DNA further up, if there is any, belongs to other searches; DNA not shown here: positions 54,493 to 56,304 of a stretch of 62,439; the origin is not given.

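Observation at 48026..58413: Complete ADP-heptose pathway with LPS-type heptosyltransferases, other GTs and a carbamoyltransferase in a Gram-positive-type genome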

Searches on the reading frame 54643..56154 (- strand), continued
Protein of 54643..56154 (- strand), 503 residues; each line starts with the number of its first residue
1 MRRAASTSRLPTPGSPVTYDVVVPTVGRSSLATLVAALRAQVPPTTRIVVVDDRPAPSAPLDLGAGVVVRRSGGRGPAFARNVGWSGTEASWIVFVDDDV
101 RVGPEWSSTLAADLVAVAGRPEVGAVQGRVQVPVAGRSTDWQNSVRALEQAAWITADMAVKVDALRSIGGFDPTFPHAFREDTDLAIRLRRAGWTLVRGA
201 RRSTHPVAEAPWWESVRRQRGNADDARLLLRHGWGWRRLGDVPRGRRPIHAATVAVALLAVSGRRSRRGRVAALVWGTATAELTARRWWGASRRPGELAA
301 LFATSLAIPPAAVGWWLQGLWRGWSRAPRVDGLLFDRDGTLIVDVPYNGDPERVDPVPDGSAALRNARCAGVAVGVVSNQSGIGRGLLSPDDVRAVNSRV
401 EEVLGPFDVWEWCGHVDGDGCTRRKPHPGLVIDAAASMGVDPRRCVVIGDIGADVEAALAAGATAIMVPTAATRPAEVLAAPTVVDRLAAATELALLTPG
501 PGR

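Call 43: search_solved_structures(query=window:54643-56154:-, max_evalue=0.001)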
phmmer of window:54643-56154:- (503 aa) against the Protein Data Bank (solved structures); distinct sequences matched with E-value up to 0.001: 14.
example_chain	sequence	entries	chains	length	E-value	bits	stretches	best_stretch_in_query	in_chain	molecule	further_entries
2o2x_A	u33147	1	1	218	7e-18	67.9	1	310-465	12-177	hypothetical protein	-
4pnh_A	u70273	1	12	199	6.9e-14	54.8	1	324-472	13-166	D,D-heptose 1,7-bisphosphate phosphatase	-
2gmw_A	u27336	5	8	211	1.4e-12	50.4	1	322-489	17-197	D,D-heptose 1,7-bisphosphate phosphatase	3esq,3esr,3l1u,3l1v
3l8e_A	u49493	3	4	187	6.9e-12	48.2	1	329-489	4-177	D,D-heptose 1,7-bisphosphate phosphatase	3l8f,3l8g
3l8h_A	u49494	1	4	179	9.9e-12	47.7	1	333-475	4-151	Putative haloacid dehalogenase-like hydrolase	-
4ex6_A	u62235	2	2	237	1.5e-09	40.4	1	418-493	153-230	AlnB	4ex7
4uav_A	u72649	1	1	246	5.6e-08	35.3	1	381-486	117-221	Haloacid dehalogenase-like hydrolase domain-containing protein At3g48420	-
2fpr_A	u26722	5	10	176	2.4e-07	33.2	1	333-464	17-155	Histidine biosynthesis bifunctional protein hisB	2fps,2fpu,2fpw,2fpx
1te2_A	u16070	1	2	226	4.9e-06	28.9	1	399-481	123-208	2-deoxyglucose-6-P phosphatase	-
4eek_A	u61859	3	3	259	2.7e-05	26.4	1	347-470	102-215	Beta-phosphoglucomutase-related protein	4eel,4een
2ybd_A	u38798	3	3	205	0.00057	22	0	370-469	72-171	HYDROLASE, HALOACID DEHALOGENASE-LIKE FAMILY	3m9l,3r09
2yy6_A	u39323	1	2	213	0.00081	21.5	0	407-465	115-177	phosphoglycolate phosphatase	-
2nyv_A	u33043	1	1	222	0.00086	21.5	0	407-465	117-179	Phosphoglycolate phosphatase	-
4gib_A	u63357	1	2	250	0.00098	21.3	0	376-466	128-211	Beta-phosphoglucomutase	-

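Call 60: predict_structure(alignment_id=A2)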
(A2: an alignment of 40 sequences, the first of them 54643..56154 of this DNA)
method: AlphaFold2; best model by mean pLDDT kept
length: 503 residues; sequences in the alignment: 40
mean_pLDDT: 93.0   pTM: 0.87
mean pLDDT of the five models: 93.0, 91.9, 91.8, 91.4, 90.9
residues with pLDDT >= 90: 446; 70-90: 33; 50-70: 16; < 50: 8
segments of 3 or more residues with pLDDT < 50: 1-7
pLDDT, mean of each block of 10 residues (from residue 1): 42 81 97 97 97 94 94 93 93 98 98 96 97 91 94 96 95 91 97 97 96 95 96 95 94 98 97 97 93 90 97 97 84 96 76 93 94 96 94 96 97 95 97 98 97 97 96 93 93 85 51
secondary structure, 60 per line:
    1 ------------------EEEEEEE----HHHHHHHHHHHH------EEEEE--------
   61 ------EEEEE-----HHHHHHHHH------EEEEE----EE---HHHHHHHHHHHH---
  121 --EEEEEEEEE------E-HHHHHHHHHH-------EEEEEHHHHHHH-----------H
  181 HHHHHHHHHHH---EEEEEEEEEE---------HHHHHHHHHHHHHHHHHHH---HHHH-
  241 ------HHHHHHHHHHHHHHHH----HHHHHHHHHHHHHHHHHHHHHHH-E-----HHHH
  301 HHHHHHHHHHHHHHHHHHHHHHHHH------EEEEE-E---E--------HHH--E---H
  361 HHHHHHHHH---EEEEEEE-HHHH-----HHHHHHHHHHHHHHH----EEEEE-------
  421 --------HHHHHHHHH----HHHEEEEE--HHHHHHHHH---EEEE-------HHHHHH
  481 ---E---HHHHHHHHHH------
elements in order: E19-25 H30-41 E48-52 E67-71 H77-85 E92-96 H106-117 E123-131 H140-149 E157-161 H162-168 H180-191 E195-204 H214-232 H236-239 H247-262 H267-289 H297-325 E332-336 H360-369 E373-379 H381-384 H390-404 E409-413 H429-437 E445-449 H452-460 E464-467 H475-480 H488-497

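Call 63: fold_search(model_id=the predicted structure, library=pdb)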
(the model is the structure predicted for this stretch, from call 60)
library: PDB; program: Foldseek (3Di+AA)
matches with E <= 10: 1340; with E <= 0.001: 310
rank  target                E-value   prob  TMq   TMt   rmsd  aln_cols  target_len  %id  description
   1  3l8h_A                3.5e-10  1.00  0.29  0.77   3.8       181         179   28  Crystal Structure of D,D-heptose 1.7-bisphosphate phosphatase from B. bronchiseptica complexed with magnesium and phos (released 2010-02-02)
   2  8sne_A                1.8e-09  1.00  0.35  0.36   8.8       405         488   12  Chlorella virus Hyaluronan Synthase bound to GlcA extended GlcNAc primer and UDP (released 2024-05-01)
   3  3l8e_A                2.0e-09  1.00  0.30  0.77   2.8       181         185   29  Crystal Structure of apo form of D,D-heptose 1.7-bisphosphate phosphatase from E. Coli (released 2010-02-02)
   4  2gmw_B                2.4e-09  1.00  0.30  0.77   2.7       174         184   29  Crystal Structure of D,D-heptose 1.7-bisphosphate phosphatase from E. Coli. (released 2007-04-10)
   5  2z86_D                2.9e-09  1.00  0.32  0.27  12.3       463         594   12  Crystal structure of chondroitin polymerase from Escherichia coli strain K4 (K4CP) complexed with UDP-GlcUA and UDP (released 2008-09-16)
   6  2o2x                  3.3e-09  1.00  0.28  0.63   4.8       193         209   32  Crystal structure of a putative had-like phosphatase (mll2559) from mesorhizobium loti at 1.50 A resolution (released 2006-12-19)
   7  2gmw_A                3.8e-09  1.00  0.30  0.78   2.8       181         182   29  Crystal Structure of D,D-heptose 1.7-bisphosphate phosphatase from E. Coli. (released 2007-04-10)
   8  2z87_B                4.3e-09  1.00  0.32  0.28  13.3       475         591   13  Crystal structure of chondroitin polymerase from Escherichia coli strain K4 (K4CP) complexed with UDP-GalNAc and UDP (released 2008-09-16)
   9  3l8e_B                6.6e-09  1.00  0.30  0.80   2.4       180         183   29  Crystal Structure of apo form of D,D-heptose 1.7-bisphosphate phosphatase from E. Coli (released 2010-02-02)
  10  2z86_A                1.0e-08  1.00  0.32  0.28  13.2       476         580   13  Crystal structure of chondroitin polymerase from Escherichia coli strain K4 (K4CP) complexed with UDP-GlcUA and UDP (released 2008-09-16)
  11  2z86_B                1.3e-08  1.00  0.31  0.27  13.0       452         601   13  Crystal structure of chondroitin polymerase from Escherichia coli strain K4 (K4CP) complexed with UDP-GlcUA and UDP (released 2008-09-16)
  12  9jn3_A                1.6e-08  1.00  0.31  0.51  11.2       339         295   15  Crystal structure of AvpGT in complex with Ara-A (released 2025-01-29)
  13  2z87_A                2.3e-08  1.00  0.32  0.28  12.9       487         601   12  Crystal structure of chondroitin polymerase from Escherichia coli strain K4 (K4CP) complexed with UDP-GalNAc and UDP (released 2008-09-16)
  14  2z86_C                3.2e-08  1.00  0.33  0.28  12.7       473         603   12  Crystal structure of chondroitin polymerase from Escherichia coli strain K4 (K4CP) complexed with UDP-GlcUA and UDP (released 2008-09-16)
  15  9omm_A                3.5e-08  1.00  0.33  0.61  10.2       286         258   16  WrtF fucosyltransferase - tetrasaccharide product (released 2025-10-29)
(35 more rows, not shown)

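Call 64: search_protein_families(library=ncbifam, proteins=[L048:2575-3555:+, L029:2535-3608:+, L055:1704-2591:-, L028:6754-8232:-, L053:2190-3086:-], max_evalue=1e-10)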
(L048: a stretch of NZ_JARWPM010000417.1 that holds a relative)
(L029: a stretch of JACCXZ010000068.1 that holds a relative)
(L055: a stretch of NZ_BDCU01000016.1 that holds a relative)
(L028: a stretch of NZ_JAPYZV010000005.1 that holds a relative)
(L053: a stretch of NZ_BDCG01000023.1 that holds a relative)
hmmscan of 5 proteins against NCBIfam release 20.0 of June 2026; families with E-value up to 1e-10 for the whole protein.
L048:2575-3555:+ (326 aa): 13 families
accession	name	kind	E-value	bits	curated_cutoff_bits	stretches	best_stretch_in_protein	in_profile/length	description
TIGR01181.1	dTDP_gluc_dehyt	equivalog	1.9e-37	129.1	365.1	1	7-314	1-315/321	dTDP-glucose 4,6-dehydratase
TIGR04180.1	EDH_00030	hypoth_equivalog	7e-34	117.2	475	1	8-268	1-263/297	NAD-dependent 4,6-dehydratase LegB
TIGR01179.1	galE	equivalog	2.3e-24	85.8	262.3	1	7-309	1-324/332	UDP-glucose 4-epimerase GalE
NF007582.0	PRK10217.1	equivalog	6.4e-24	84.7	698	1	7-312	3-333/355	dTDP-glucose 4,6-dehydratase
NF008872.0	PRK11908.1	equivalog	1.4e-23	83.5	294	1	7-323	3-348/349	bifunctional UDP-4-keto-pentose/UDP-xylose synthase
NF005998.1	PRK08125.1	equivalog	4.9e-20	71.5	777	1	3-310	313-649/649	bifunctional UDP-4-amino-4-deoxy-L-arabinose formyltransferase/UDP-glucuronic acid oxidase ArnA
NF007490.0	PRK10084.1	subfamily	9.8e-19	67.5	649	1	7-312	2-336/361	dTDP-glucose 4,6-dehydratase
NF011728.1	PRK15181.1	equivalog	5e-18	65.2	760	1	6-226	16-243/348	Vi polysaccharide biosynthesis UDP-N-acetylglucosaminuronic acid C-4 epimerase TviC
NF042422.1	oxyalk_red_OleD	equivalog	1.3e-14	54.4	580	0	7-257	2-246/329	2-alkyl-3-oxoalkanoate reductase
TIGR02197.1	heptose_epim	equivalog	2.3e-13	50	274.6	1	8-272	1-271/316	ADP-glyceromanno-heptose 6-epimerase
NF007956.0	PRK10675.1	subfamily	6.2e-12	45.3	394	1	7-185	2-185/338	UDP-glucose 4-epimerase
TIGR02622.1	CDP_4_6_dhtase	equivalog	9.6e-12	44.7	278.45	1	7-316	6-336/352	CDP-glucose 4,6-dehydratase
NF047922.1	GDPFucSynFcl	equivalog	4.1e-11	42.9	500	0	153-312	137-303/308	GDP-L-fucose synthase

L029:2535-3608:+ (357 aa): 2 families
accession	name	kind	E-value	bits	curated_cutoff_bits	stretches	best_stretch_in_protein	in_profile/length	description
TIGR01746.1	Thioester-redct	subfamily_domain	1.7e-12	47.3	213.35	0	68-260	88-284/371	thioester reductase domain-containing protein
TIGR03466.1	HpnA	hypoth_equivalog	2.9e-11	42.8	367.65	1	2-158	2-156/327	hopanoid-associated sugar epimerase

L055:1704-2591:- (295 aa): 2 families
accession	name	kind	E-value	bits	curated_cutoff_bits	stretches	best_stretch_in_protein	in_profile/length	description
TIGR03965.1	mycofact_glyco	equivalog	5.5e-26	91.5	280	1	7-213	73-287/467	mycofactocin biosynthesis glycosyltransferase MftF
NF041875.1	EPS_EpsD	equivalog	9.4e-18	64.7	370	1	12-245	3-244/325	exopolysaccharide biosynthesis glycosyltransferase EpsD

L028:6754-8232:- (492 aa): 39 families (the best 25 are shown)
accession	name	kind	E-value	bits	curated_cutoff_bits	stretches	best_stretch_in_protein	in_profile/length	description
NF006916.0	PRK09407.1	equivalog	4e-78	263.3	521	1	49-480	52-490/526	succinic semialdehyde dehydrogenase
NF010000.0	PRK13473.1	subfamily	1.9e-77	260.9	615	1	44-479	30-469/475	aminobutyraldehyde dehydrogenase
NF009725.0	PRK13252.1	equivalog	6.4e-71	239.2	593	1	47-482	38-479/488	betaine-aldehyde dehydrogenase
NF052305.1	DioxValDhHalo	equivalog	6.7e-68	229.7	750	1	42-445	32-441/483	2,5-dioxovalerate dehydrogenase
NF042993.1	AlphKGSA_gudD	equivalog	9e-68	229.1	770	1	49-448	38-444/481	alpha-ketoglutaric semialdehyde dehydrogenase GucD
TIGR01780.1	SSADH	subfamily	2.6e-67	227.6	646.35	1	49-446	15-416/448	succinate-semialdehyde dehydrogenase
NF002852.0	PRK03137.1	subfamily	3.1e-67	227.5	648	1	47-452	67-479/514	L-glutamate gamma-semialdehyde dehydrogenase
NF007497.0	PRK10090.1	equivalog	1.2e-64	218.9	500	1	50-480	41-475/480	aldehyde dehydrogenase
NF040648.1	lactal_redase_Meth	equivalog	1.9e-64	218.4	650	1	52-444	32-423/463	lactaldehyde dehydrogenase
TIGR01804.1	BADH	equivalog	1e-63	215.5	668.6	1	48-478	30-467/467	betaine-aldehyde dehydrogenase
TIGR02299.1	HpaE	equivalog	1.4e-63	215.2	638.35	1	49-445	34-439/488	5-carboxymethyl-2-hydroxymuconate semialdehyde dehydrogenase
TIGR03216.1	OH_muco_semi_DH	equivalog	2e-61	208.1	693.25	1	49-473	32-470/481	2-hydroxymuconic semialdehyde dehydrogenase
TIGR01237.1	D1pyr5carbox2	equivalog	3.2e-60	204.4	659.65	1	51-480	67-507/511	L-glutamate gamma-semialdehyde dehydrogenase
NF045735.1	PaDhStyDPseudo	equivalog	1e-59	202.5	850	1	47-480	34-479/483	phenylacetaldehyde dehydrogenase StyD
NF006992.0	PRK09457.1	subfamily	2.2e-59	201.4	514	1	47-451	31-438/487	succinylglutamate-semialdehyde dehydrogenase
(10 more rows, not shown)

L053:2190-3086:- (298 aa): 0 families

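Call 81: search_dna_similar(query=window:54643-56154:-, collection=plasmids, mode=protein, max_rows=25)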
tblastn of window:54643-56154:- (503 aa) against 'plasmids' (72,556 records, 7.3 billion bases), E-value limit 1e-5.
Records with a match: 70; places in all: 85; records where one place covers at least 80% of the query: 3.
Best place of each record, by identity: <60% 70.
By first word of the organism name: Burkholderia 7; Azospirillum 7; Streptomyces 6; Rhizobium 5; Pseudoalteromonas 5; Paraburkholderia 3; Paracoccus 3; Bacillus 3; Caballeronia 2; Nostoc 2; and 26 more.
By predicted mobility (MOB-suite, as given by PLSDB): non-mobilizable 58; mobilizable 9; conjugative 3.
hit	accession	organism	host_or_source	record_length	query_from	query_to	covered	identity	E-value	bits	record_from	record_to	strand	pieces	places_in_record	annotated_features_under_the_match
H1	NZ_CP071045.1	Streptomyces sp. CA-256286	sediment,muddy soil from torrent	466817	16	480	90%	49.5%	8e-80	323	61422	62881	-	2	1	glycosyltransferase | HAD family hydrolase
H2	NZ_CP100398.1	Streptomyces rimosus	pure culture,mutant of Streptomyces ...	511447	15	481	93%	48.0%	1e-42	309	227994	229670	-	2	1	glycosyltransferase | HAD-IIIA family hydrolase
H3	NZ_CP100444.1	Streptomyces rimosus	pure culture,OTC cluster deletion ...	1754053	15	481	93%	48.0%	1e-42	309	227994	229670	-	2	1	record has no annotation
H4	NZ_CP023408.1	Streptomyces fungicidicus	Pig,cell culture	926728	19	383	73%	40.3%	1e-40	164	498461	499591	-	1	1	glycosyltransferase (x2)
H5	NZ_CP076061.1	Cupriavidus sp. EM10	Pure-cultured cell,sewage water sludge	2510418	5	319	63%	33.3%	7e-15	86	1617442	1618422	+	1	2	none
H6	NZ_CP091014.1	Burkholderia cenocepacia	-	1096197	31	319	57%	35.6%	3e-21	105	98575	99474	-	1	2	none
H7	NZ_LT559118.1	Nonomuraea gerenzanensis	-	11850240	77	322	49%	41.4%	1e-29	130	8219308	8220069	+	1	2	none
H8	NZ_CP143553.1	Burkholderia multivorans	Homo sapiens,bronchoalveolar lavage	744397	31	319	57%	34.0%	2e-17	93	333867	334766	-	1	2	glycosyltransferase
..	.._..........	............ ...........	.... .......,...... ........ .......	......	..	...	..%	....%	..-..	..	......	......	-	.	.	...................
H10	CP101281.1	Burkholderia sp. FXe9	bacteria,soil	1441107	31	319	57%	33.3%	5e-16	89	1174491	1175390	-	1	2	glycosyltransferase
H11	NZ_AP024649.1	Arthrobacter sp. StoSoilB13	-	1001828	330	487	31%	55.7%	7e-41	164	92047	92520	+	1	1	none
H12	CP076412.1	Ralstonia wenshanensis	soil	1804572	77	322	49%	34.6%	3e-16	90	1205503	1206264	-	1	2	glycosyltransferase family 2 protein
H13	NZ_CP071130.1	Caballeronia sp. M1242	Homo sapiens,ETA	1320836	3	226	45%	35.0%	3e-15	87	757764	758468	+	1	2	none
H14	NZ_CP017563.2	Paraburkholderia sprentiae WSM5005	Lebeckia ambigua,root nodule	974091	10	226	43%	35.4%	4e-11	73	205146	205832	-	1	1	glycosyltransferase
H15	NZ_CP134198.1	Paraburkholderia sp. FT54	single cell,Rhizosphere soil of Tomato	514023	12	226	43%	35.6%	4e-12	77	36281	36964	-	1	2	glycosyltransferase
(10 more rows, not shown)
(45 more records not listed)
